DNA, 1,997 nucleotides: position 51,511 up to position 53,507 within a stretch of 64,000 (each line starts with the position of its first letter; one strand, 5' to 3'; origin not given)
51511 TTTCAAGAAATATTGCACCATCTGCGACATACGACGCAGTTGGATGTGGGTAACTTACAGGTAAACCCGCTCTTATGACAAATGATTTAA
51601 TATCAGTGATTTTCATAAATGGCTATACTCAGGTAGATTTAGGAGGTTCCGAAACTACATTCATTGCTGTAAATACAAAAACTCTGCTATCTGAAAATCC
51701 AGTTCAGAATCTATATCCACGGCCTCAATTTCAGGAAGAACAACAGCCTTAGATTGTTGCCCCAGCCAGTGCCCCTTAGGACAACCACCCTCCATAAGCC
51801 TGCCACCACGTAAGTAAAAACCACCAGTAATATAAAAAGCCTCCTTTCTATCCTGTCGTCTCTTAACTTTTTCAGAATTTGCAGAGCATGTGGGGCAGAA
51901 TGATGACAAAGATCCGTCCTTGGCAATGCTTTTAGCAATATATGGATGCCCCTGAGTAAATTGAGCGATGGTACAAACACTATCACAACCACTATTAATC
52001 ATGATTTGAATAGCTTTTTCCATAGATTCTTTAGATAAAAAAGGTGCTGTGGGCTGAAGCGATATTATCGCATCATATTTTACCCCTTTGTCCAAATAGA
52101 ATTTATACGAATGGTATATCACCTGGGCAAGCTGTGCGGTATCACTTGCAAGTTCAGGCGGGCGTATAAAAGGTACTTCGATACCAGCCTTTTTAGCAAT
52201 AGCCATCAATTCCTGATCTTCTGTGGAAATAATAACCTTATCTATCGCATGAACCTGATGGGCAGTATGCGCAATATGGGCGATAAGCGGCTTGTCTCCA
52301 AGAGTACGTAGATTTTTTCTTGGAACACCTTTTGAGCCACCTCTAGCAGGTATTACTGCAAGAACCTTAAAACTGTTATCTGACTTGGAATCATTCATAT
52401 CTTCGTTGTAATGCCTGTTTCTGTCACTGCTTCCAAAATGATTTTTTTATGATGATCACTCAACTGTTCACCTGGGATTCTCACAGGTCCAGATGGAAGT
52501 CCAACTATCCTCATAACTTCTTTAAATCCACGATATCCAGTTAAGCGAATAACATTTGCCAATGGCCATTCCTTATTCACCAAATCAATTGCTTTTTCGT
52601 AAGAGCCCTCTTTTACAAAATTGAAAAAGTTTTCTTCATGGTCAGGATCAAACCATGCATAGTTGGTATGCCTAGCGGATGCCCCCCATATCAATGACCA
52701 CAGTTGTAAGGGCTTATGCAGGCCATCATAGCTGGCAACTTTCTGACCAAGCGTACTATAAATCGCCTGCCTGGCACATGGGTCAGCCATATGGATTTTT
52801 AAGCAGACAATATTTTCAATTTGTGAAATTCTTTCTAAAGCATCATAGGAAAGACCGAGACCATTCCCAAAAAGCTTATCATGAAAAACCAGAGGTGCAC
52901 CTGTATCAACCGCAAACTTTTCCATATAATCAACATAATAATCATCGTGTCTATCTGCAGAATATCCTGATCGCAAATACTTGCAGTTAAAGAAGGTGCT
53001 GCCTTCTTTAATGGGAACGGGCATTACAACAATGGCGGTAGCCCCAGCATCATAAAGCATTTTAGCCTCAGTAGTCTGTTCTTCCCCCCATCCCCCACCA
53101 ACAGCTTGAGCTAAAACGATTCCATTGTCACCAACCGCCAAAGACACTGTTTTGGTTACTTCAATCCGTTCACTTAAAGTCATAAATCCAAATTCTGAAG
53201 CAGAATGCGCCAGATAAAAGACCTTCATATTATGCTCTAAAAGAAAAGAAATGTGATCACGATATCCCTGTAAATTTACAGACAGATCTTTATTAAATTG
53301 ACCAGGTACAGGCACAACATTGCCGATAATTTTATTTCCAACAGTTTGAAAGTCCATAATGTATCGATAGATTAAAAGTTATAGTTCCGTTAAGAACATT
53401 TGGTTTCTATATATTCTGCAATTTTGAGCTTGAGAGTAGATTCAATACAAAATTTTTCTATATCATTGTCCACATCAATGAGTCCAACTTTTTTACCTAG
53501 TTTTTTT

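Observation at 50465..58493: Gene block that looks like a pathway for an undescribed CMP-activated 3-deoxy-2-ulosonic (Kdo/DAH-like) acid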

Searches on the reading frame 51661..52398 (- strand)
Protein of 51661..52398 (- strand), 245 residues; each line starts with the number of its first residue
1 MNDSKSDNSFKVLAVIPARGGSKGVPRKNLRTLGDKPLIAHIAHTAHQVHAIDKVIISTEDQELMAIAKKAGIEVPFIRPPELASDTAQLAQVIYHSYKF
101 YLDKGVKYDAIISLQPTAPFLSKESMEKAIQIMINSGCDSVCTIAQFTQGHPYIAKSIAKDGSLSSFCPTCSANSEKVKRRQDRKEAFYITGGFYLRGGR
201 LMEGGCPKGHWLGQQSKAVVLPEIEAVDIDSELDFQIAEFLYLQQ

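Call 3: search_protein_families(library=pfam, proteins=[window:51661-52398:-])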
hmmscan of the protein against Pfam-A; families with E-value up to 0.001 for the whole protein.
window:51661-52398:- (245 aa): 2 families
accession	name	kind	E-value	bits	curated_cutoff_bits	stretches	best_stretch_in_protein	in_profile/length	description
PF02348.25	CTP_transf_3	-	5.8e-26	92.1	22.6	1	14-148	2-129/217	Cytidylyltransferase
PF12804.13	NTP_transf_3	-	8e-07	29.8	27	1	27-156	15-134/160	MobA-like NTP transferase domain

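Call 4: search_protein_families(library=ncbifam, proteins=[window:51661-52398:-])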
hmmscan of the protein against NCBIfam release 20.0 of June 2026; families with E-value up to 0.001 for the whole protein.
window:51661-52398:- (245 aa): 6 families
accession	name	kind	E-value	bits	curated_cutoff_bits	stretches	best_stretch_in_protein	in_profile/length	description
TIGR03584.1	PseF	equivalog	2.4e-43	148.3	205.7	1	13-242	1-220/222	pseudaminic acid cytidylyltransferase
NF003952.0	PRK05450.1-5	subfamily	6.4e-18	64.8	193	1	11-146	2-129/250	3-deoxy-manno-octulosonate cytidylyltransferase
NF009905.0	PRK13368.1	subfamily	4e-17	62.4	255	1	11-145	2-126/243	3-deoxy-manno-octulosonate cytidylyltransferase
NF003948.0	PRK05450.1-1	equivalog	7.9e-15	54.7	281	1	10-150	4-137/248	3-deoxy-manno-octulosonate cytidylyltransferase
NF003950.0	PRK05450.1-3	subfamily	3.5e-14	52.8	234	1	11-143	2-127/248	3-deoxy-manno-octulosonate cytidylyltransferase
TIGR00466.1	kdsB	equivalog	1.1e-09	38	155.2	1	13-130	4-113/241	3-deoxy-manno-octulosonate cytidylyltransferase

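Call 29: search_solved_structures(query=window:51661-52398:-, show_alignments=3)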
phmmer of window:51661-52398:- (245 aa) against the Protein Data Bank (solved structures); distinct sequences matched with E-value up to 0.001: 17.
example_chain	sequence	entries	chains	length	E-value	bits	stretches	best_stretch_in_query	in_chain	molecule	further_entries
9ftb_A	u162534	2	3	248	4.3e-29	104.8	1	11-242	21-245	NeuA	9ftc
6ifd_A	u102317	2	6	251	4.2e-23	85.2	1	11-236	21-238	CMP-N-acetylneuraminate Synthetase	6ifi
1qwj_A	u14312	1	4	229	2.1e-18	69.9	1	13-240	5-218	cytidine monophospho-N-acetylneuraminic acid synthetase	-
1eyr_A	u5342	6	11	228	3.9e-18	69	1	13-240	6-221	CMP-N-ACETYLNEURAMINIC ACID SYNTHETASE | N-acylneuraminate cytidylyltransferase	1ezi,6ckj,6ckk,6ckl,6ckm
9t4z_A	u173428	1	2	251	1.7e-16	63.6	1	10-238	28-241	PpNeuA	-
3jtj_A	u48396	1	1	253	1.9e-08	37.2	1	8-103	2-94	3-deoxy-manno-octulosonate cytidylyltransferase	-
3pol_A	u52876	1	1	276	2.9e-07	33.4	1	12-145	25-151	3-deoxy-manno-octulosonate cytidylyltransferase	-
4fcu_A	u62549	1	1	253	6.9e-07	32.2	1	15-145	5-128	3-deoxy-manno-octulosonate cytidylyltransferase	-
8ees_A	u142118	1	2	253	1.2e-06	31.3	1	13-95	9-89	3-deoxy-manno-octulosonate cytidylyltransferase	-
3k8d_A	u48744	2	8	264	9.2e-06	28.5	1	12-95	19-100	3-deoxy-manno-octulosonate cytidylyltransferase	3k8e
1vh1_A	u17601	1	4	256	1.6e-05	27.7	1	13-95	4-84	3-deoxy-manno-octulosonate cytidylyltransferase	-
1vh3_A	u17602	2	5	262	2.2e-05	27.2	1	14-94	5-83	3-deoxy-manno-octulosonate cytidylyltransferase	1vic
3duv_A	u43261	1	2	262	2.2e-05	27.2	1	14-94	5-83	3-deoxy-manno-octulosonate cytidylyltransferase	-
1gq9_A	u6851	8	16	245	2.3e-05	27.2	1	11-142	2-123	3-DEOXY-MANNO-OCTULOSONATE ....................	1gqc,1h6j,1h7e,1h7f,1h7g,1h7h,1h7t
3oam_A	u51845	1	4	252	3.4e-05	26.6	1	14-95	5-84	3-deoxy-manno-octulosonate cytidylyltransferase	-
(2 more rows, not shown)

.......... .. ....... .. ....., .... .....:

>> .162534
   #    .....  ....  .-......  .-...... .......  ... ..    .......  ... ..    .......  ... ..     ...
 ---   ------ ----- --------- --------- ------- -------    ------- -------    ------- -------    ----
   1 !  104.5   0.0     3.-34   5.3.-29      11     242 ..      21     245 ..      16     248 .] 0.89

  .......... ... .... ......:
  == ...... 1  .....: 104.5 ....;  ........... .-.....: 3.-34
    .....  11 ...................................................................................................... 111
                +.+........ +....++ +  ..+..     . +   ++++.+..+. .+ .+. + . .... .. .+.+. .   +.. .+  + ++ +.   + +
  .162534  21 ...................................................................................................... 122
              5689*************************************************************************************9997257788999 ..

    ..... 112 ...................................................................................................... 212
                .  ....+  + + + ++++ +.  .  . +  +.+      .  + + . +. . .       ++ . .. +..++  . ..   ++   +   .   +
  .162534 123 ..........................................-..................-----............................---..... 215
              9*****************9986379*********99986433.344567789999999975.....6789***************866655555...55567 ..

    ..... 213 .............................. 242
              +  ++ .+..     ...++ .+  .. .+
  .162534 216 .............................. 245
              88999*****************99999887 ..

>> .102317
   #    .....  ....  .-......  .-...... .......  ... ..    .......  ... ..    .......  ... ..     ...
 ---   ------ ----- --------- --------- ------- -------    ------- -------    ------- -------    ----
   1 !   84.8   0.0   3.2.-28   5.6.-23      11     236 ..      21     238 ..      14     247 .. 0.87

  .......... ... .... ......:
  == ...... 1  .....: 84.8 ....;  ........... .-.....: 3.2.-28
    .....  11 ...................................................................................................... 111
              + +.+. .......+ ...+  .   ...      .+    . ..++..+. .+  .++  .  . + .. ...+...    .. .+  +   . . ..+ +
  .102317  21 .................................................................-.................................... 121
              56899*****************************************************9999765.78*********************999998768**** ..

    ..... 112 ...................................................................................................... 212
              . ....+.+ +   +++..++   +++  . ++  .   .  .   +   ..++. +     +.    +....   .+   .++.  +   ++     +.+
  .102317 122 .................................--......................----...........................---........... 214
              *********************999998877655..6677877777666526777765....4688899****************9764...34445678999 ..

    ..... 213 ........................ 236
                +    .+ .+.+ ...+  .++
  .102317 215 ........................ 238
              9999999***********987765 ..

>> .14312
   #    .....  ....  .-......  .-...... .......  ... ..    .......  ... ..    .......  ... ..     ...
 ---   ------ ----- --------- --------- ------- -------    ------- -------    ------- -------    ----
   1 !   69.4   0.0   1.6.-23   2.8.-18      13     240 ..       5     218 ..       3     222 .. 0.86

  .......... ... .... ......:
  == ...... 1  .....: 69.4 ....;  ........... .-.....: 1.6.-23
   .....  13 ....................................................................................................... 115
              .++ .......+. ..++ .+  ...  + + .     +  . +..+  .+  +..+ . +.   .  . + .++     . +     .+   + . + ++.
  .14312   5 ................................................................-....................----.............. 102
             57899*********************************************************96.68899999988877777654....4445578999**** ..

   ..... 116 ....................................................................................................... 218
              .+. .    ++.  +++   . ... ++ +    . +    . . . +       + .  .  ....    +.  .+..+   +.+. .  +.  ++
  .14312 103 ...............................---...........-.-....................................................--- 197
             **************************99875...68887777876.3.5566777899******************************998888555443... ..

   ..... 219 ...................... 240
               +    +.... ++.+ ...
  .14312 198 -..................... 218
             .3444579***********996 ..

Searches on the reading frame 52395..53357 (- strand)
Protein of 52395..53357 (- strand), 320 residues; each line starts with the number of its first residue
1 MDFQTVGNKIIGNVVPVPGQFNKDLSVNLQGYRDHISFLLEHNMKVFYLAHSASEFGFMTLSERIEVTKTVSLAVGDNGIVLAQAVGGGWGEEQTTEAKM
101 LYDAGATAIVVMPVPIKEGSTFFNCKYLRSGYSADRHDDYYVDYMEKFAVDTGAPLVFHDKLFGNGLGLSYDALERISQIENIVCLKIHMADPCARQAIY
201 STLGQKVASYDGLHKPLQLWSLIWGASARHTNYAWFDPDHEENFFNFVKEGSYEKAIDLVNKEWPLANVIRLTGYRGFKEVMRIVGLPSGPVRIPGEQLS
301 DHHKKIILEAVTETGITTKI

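Call 3: search_protein_families(library=pfam, proteins=[window:52395-53357:-])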
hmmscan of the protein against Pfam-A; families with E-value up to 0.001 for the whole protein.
window:52395-53357:- (320 aa): 1 family
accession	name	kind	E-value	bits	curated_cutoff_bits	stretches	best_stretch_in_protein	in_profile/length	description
PF00701.28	DHDPS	-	4.6e-14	52.3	22.1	1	15-311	7-286/289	Dihydrodipicolinate synthetase family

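Call 4: search_protein_families(library=ncbifam, proteins=[window:52395-53357:-])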
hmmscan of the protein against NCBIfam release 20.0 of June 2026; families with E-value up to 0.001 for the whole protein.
window:52395-53357:- (320 aa): 3 families
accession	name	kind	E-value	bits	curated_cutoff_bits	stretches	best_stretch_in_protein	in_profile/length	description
NF002958.0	PRK03620.1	subfamily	1.5e-11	43.7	278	1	20-311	21-296/307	5-dehydro-4-deoxyglucarate dehydratase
TIGR03249.1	KdgD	equivalog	3.6e-10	39.4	373.95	1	19-119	18-116/299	5-dehydro-4-deoxyglucarate dehydratase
NF003164.0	PRK04147.1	equivalog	8e-08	31.9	281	1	20-307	14-283/294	N-acetylneuraminate lyase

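Call 16: search_solved_structures(query=window:52395-53357:-, show_alignments=3, max_evalue=0.1)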
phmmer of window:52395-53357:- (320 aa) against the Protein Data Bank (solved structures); distinct sequences matched with E-value up to 0.1: 19.
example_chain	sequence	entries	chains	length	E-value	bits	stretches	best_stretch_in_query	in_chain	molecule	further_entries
3cpr_A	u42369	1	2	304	1.1e-07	34.7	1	20-307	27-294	Dihydrodipicolinate synthetase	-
2yxg_A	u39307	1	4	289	1.9e-07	34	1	238-315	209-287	Dihydrodipicolinate synthase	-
3s5n_A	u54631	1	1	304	1.1e-06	31.4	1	12-307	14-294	4-hydroxy-2-oxoglutarate aldolase, mitochondrial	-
3s5o_A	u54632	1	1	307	1.2e-06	31.4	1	12-307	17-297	4-hydroxy-2-oxoglutarate aldolase, mitochondrial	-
2pcq_A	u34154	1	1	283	7.8e-05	25.4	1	161-298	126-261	Putative dihydrodipicolinate synthase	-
3pud_A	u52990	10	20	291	0.00037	23.1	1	138-316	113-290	Dihydrodipicolinate synthase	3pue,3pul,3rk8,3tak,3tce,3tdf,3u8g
1xky_A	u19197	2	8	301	0.0017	20.9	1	143-311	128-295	dihydrodipicolinate synthase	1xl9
3hij_A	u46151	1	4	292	0.0019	20.8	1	143-311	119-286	Dihydrodipicolinate synthase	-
3na8_A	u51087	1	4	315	0.0048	19.5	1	151-300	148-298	putative dihydrodipicolinate synthetase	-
3di0_A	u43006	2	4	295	0.0083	18.7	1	26-111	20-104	Dihydrodipicolinate synthase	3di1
5zjm_A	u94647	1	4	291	0.0089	18.6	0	141-302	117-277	N-acetylneuraminate lyase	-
5zka_B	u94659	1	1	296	0.0089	18.6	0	141-302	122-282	N-acetylneuraminate lyase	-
5zka_A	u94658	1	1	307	0.01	18.4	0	141-302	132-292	N-acetylneuraminate lyase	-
3daq_A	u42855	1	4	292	0.015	17.9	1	26-111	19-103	Dihydrodipicolinate synthase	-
3d0c_A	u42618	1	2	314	0.021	17.4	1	26-133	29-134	Dihydrodipicolinate synthase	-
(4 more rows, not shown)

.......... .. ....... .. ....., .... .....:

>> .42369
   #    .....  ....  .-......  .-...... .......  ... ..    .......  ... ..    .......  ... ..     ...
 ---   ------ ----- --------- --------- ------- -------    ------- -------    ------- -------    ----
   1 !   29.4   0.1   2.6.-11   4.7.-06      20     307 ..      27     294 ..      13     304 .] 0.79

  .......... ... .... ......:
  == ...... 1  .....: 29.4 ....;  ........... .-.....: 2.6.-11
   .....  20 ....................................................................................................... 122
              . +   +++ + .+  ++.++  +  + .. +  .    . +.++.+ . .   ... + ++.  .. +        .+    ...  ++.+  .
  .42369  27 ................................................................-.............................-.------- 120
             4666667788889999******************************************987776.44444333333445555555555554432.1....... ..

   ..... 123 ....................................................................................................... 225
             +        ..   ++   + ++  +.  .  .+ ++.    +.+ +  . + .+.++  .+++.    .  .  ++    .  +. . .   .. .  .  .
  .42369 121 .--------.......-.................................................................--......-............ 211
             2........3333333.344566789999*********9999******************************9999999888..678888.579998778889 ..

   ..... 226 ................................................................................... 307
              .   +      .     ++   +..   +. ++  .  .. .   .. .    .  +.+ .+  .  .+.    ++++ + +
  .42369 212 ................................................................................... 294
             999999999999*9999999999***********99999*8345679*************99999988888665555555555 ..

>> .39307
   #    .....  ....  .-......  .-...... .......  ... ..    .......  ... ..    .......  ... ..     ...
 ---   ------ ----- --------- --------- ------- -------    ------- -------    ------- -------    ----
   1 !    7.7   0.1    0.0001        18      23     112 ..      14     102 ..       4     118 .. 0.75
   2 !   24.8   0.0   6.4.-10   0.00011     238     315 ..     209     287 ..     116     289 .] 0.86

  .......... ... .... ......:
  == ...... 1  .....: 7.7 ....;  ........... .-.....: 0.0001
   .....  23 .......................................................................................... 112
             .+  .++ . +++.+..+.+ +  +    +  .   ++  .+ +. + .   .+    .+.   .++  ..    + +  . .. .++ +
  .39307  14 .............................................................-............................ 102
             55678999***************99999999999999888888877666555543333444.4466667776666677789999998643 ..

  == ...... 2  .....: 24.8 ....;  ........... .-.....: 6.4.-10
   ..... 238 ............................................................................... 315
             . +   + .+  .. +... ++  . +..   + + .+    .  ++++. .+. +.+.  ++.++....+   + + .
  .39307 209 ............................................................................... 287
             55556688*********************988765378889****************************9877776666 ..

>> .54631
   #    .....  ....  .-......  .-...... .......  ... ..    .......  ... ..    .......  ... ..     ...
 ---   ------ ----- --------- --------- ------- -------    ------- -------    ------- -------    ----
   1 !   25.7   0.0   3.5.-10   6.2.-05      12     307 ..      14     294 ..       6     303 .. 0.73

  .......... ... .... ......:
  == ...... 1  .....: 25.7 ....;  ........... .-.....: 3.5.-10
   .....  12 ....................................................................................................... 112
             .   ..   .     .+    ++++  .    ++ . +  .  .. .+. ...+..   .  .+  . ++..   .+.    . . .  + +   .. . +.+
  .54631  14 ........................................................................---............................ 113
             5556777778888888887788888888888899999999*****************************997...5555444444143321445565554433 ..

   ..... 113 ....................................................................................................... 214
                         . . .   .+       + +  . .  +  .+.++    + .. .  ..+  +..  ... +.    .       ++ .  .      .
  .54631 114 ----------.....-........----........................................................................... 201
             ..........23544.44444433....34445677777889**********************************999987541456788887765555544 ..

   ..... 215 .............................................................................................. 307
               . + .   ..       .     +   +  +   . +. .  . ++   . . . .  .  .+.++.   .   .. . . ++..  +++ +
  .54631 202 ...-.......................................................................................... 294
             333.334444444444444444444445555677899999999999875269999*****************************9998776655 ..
